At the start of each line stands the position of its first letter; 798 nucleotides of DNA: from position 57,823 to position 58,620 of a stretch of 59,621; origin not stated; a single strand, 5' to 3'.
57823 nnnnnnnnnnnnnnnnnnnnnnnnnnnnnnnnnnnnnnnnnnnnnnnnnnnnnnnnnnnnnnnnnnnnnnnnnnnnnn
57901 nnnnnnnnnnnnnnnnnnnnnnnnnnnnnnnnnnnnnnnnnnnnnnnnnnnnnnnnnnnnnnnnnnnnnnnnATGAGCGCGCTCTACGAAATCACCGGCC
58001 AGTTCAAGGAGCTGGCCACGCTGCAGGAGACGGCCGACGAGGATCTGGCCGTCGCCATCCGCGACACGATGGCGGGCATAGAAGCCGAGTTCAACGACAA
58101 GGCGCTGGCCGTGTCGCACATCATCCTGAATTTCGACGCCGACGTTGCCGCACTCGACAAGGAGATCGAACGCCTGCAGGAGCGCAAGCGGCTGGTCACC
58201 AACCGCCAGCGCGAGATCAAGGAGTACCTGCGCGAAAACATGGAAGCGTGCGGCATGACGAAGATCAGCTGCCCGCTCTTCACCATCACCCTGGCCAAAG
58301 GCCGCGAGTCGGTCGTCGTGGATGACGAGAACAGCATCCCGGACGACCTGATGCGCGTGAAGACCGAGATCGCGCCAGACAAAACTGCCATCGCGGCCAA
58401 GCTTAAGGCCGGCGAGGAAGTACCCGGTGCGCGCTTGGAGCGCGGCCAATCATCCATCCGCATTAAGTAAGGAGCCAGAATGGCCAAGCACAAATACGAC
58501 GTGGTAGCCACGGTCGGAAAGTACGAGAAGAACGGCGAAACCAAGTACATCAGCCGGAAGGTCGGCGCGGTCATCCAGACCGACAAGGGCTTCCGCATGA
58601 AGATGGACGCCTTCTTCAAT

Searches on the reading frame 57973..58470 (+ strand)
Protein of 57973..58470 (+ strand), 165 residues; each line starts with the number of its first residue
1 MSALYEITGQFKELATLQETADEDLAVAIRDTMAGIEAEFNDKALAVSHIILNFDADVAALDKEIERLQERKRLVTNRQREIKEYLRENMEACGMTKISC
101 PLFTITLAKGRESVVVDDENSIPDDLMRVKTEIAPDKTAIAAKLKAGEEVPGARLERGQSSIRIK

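Call 21: search_protein_families(library=phrogs, proteins=[window:57973-58470:+], max_evalue=0.1)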
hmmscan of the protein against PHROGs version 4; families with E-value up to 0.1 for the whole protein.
window:57973-58470:+ (165 aa): 4 families
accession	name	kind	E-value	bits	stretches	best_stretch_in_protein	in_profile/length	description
phrog_253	-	DNA, RNA and nucleotide metabolism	4.1e-52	177.5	1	1-165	6-167/169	Mu Gam-like end protection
phrog_20203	-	unknown function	6.6e-09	36.8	1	90-157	1-68/75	-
phrog_6244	-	unknown function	6.4e-05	24.4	1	53-117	12-76/107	-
phrog_2205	-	DNA, RNA and nucleotide metabolism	0.042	14.2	0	58-121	61-121/183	Mu Gam-like end protection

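Call 68: find_related_loci(query=window:57973-58467:+, collection=viral_contigs, flank=6000)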
Query window:57973-58467:+ (165 aa) in viral_contigs; peptide patterns used: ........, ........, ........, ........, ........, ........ (x = any residue, [..] = any of these).
94 stretches matched a pattern; 46 encode a relative of the query (tblastn E <= 1e-3); 46 distinct loci.
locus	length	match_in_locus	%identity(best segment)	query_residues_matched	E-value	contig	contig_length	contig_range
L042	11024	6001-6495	99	1-165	9e-108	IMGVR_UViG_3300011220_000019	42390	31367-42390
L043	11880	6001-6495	99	1-165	9e-108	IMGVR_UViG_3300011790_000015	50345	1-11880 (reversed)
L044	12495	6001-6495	99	1-165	9e-108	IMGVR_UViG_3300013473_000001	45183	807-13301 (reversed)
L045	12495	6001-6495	99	1-165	9e-108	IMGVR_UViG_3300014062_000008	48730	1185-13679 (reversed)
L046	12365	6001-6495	99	1-165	9e-108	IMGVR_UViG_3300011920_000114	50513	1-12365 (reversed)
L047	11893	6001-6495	99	1-165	9e-108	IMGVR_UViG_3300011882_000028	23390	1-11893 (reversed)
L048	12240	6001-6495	99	1-165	9e-108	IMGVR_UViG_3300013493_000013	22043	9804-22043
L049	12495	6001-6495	99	1-165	9e-108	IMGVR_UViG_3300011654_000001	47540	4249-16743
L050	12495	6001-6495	99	1-165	9e-108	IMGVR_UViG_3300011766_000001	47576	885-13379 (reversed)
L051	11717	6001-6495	99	1-165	2e-107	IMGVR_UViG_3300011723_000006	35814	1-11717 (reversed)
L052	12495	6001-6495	99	1-165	2e-107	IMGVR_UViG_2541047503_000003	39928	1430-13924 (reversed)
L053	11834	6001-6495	99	1-165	2e-107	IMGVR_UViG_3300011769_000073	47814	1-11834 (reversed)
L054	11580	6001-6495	99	1-165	5e-107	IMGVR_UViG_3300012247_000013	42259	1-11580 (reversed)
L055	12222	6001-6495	99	1-165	3e-107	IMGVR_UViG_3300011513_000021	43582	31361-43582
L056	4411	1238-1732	99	1-165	1e-107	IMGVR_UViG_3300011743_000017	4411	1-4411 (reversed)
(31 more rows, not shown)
